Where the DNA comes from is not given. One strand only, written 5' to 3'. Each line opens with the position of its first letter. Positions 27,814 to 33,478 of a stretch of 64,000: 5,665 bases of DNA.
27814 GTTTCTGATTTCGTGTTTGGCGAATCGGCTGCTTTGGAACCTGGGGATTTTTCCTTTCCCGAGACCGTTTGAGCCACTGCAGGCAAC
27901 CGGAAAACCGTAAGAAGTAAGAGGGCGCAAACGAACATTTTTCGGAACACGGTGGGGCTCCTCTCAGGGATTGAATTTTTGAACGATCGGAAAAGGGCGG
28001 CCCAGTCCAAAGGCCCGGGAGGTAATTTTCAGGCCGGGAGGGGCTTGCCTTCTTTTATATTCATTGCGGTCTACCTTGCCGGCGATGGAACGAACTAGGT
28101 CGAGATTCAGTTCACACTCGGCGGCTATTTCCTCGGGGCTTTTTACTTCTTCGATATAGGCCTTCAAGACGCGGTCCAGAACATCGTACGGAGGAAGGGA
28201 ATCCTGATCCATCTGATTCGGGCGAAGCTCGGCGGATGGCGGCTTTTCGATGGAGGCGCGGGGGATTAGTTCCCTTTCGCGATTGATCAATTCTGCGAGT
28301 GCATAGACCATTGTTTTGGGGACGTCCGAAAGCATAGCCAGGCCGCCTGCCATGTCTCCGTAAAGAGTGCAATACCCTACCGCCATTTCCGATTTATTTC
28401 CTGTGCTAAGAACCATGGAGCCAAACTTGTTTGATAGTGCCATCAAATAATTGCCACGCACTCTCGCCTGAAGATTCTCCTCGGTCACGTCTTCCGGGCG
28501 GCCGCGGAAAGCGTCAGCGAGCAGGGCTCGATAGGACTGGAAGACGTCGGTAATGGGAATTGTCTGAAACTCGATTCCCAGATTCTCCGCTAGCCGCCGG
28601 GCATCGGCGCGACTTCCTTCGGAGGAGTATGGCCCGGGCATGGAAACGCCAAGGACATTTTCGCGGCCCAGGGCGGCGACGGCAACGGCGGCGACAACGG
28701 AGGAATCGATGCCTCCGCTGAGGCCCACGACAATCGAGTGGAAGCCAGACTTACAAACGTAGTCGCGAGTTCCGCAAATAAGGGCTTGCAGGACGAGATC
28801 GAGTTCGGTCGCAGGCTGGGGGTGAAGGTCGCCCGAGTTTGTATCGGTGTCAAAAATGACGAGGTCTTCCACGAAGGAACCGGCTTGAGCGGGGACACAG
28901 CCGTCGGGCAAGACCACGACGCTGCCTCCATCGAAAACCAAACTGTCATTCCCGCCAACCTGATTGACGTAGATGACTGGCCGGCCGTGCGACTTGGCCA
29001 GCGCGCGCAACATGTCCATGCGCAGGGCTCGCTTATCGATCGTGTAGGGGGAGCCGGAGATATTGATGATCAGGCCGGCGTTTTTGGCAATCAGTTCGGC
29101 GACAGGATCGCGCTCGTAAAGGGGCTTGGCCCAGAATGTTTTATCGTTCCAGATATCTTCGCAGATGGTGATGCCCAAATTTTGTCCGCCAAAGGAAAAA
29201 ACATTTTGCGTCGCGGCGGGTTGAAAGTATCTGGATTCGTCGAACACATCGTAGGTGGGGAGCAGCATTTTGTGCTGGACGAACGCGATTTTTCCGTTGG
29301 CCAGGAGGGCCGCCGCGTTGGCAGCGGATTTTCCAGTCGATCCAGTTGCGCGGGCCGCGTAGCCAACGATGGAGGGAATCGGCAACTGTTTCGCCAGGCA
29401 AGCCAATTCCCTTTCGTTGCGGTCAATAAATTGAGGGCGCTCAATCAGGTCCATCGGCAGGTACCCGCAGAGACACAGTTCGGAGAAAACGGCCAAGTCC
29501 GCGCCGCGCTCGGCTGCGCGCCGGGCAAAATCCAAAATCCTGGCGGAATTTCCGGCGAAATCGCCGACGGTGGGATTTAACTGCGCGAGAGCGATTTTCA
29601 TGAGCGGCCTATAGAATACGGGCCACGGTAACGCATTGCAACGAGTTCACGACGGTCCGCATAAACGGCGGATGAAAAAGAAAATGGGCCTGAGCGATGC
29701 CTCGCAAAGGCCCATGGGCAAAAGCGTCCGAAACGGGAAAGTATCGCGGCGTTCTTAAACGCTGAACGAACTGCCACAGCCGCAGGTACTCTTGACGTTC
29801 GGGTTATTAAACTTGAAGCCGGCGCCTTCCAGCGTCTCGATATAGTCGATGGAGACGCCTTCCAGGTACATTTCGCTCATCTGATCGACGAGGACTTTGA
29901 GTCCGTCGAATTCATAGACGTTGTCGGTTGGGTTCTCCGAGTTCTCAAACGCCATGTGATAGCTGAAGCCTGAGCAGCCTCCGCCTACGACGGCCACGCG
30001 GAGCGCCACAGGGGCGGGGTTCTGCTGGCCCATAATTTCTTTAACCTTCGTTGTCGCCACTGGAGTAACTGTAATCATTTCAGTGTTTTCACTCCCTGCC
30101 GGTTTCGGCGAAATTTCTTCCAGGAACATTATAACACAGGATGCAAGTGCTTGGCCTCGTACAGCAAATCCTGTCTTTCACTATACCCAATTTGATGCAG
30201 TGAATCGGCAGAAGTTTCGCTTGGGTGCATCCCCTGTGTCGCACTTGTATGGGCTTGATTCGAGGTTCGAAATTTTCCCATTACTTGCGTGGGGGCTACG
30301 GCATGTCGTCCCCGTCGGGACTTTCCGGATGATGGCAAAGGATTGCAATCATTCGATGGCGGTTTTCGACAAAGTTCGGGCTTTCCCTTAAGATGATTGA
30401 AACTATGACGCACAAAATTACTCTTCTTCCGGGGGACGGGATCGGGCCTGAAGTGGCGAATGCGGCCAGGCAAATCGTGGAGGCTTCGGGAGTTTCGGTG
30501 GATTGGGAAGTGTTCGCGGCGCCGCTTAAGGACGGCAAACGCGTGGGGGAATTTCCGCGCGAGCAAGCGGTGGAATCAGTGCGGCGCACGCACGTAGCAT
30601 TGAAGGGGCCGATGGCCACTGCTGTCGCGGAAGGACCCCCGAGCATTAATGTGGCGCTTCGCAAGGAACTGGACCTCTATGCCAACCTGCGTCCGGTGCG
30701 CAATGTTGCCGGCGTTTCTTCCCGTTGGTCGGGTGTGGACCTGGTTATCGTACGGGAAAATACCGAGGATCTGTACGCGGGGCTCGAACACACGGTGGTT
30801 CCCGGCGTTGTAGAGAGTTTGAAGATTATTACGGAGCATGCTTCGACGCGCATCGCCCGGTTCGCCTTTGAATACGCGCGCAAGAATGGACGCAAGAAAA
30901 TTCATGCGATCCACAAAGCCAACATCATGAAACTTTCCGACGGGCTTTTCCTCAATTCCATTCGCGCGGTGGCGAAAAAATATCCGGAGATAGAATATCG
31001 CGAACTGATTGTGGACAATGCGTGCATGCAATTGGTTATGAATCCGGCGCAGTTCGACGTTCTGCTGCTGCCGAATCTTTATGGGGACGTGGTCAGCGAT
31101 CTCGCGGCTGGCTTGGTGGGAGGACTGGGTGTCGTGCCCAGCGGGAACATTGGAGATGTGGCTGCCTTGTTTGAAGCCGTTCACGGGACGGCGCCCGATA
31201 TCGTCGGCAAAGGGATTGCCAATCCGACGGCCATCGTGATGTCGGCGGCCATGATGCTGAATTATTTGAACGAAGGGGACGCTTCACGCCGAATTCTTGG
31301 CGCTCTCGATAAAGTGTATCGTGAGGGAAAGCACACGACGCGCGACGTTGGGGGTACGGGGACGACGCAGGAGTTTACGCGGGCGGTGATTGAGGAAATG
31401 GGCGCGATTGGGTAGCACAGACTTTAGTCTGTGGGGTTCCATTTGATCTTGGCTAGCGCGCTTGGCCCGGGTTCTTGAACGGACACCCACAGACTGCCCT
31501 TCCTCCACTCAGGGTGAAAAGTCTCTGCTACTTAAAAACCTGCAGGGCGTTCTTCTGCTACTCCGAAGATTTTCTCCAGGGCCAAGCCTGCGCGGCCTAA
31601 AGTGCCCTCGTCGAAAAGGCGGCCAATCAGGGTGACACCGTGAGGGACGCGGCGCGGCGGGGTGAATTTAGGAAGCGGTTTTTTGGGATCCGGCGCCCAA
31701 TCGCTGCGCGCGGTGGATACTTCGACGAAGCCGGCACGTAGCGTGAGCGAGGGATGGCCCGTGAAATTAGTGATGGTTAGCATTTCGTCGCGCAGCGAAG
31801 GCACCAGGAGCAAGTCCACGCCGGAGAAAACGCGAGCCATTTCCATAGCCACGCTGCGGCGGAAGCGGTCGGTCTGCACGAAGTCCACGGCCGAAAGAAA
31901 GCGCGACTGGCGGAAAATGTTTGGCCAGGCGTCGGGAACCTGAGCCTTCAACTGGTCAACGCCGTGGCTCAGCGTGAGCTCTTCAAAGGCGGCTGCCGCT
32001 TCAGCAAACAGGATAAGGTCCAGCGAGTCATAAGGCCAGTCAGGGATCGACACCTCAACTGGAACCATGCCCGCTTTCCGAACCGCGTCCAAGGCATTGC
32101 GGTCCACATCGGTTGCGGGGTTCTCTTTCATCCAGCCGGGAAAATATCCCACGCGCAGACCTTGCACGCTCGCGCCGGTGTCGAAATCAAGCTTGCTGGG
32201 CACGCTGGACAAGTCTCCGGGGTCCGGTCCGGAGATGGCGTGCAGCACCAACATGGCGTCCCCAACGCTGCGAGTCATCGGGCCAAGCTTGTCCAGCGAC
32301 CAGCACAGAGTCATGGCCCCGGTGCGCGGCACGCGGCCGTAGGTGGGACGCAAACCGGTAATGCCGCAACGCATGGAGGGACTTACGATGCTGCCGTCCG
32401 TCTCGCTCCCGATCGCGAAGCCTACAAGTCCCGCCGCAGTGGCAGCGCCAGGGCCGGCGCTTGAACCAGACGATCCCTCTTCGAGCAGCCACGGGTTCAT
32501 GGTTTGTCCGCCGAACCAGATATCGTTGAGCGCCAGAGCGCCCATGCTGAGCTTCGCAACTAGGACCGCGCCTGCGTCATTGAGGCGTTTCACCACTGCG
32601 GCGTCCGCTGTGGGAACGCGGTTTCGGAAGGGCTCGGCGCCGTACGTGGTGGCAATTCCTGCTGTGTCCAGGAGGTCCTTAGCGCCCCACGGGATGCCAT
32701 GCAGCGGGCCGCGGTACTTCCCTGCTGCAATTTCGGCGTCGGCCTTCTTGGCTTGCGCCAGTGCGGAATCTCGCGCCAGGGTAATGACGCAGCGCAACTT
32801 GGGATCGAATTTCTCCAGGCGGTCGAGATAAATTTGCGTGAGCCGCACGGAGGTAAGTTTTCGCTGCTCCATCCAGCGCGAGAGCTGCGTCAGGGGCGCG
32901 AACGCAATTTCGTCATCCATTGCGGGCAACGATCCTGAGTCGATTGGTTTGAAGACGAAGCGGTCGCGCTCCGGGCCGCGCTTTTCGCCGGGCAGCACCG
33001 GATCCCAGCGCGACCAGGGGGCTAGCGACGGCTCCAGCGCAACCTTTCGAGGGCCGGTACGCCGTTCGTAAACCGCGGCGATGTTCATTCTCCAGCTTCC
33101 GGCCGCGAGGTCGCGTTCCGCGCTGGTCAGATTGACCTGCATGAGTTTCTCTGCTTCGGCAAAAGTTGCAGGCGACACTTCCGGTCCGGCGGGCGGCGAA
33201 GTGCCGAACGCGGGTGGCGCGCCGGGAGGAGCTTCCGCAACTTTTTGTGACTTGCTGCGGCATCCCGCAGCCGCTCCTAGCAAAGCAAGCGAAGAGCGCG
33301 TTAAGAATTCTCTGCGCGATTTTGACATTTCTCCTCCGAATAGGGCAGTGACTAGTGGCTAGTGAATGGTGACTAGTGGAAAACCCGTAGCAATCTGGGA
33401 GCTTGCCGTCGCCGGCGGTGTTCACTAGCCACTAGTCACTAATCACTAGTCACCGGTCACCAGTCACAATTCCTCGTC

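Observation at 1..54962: At least 22 GTAG/GTGG-headed double-hairpin (REPIN-like) units in 64 kb, with compensatory stem changes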

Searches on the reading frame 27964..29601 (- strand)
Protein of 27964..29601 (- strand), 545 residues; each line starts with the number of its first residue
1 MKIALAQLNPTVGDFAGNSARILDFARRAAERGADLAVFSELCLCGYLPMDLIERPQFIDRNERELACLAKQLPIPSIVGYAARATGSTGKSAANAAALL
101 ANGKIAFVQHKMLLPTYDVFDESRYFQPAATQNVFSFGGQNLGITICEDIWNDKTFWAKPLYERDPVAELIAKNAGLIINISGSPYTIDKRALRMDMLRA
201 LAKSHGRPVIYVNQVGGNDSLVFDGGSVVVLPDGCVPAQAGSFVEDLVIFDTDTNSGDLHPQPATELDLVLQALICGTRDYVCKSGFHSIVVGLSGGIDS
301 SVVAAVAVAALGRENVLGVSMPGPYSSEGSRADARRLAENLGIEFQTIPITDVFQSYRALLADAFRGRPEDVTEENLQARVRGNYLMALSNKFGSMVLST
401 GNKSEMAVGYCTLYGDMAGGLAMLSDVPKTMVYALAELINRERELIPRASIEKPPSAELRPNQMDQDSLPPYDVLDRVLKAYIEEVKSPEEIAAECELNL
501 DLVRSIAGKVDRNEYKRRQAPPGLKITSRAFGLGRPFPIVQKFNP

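Call 12: search_protein_families(library=pfam, proteins=[window:27964-29601:-])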
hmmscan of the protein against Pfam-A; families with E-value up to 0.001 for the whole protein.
window:27964-29601:- (545 aa): 3 families
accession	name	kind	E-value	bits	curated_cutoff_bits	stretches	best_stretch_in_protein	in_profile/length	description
PF02540.23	NAD_synthase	-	3.7e-77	259.2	21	1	273-520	4-242/242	NAD synthase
PF00795.27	CN_hydrolase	-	5.2e-26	92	23.2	1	2-254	1-248/256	Carbon-nitrogen hydrolase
PF03054.22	tRNA_Me_trans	-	0.0002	21.5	20.6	1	289-355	2-77/202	tRNA methyl transferase HUP domain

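Call 13: find_encoding_contigs(protein=window:27964-29601:-, flank=1000, max_places=3)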
Protein window:27964-29601:- (545 aa): no gene with exactly this product is on record in the collection.

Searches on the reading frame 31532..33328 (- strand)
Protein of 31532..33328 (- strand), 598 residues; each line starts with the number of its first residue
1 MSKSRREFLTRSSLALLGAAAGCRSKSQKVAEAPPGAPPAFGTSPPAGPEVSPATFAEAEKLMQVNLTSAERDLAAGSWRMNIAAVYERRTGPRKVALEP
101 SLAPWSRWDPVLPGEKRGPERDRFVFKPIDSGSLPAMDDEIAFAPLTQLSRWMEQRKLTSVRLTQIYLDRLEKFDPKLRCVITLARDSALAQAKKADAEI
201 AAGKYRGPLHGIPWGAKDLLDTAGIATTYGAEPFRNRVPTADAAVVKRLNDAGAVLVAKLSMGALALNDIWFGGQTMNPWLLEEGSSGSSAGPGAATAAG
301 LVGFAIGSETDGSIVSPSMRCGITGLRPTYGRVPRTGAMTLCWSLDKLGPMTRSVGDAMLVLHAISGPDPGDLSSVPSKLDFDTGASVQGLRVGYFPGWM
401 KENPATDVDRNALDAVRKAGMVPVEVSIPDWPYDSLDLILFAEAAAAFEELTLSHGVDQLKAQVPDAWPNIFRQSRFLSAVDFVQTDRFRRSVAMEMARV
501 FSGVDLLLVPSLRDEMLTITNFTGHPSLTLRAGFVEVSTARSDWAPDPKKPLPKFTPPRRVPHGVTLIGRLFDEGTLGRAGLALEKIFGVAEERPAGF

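Call 11: find_encoding_contigs(protein=window:31532-33328:-, flank=2000, max_places=4)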
Protein window:31532-33328:- (598 aa): no gene with exactly this product is on record in the collection.

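Call 12: search_protein_families(library=pfam, proteins=[window:31532-33328:-])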
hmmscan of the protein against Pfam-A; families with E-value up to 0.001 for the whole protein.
window:31532-33328:- (598 aa): 1 family
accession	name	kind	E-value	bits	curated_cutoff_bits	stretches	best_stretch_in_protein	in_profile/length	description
PF01425.27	Amidase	-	3.6e-77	260.7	27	1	163-577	2-444/445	Amidase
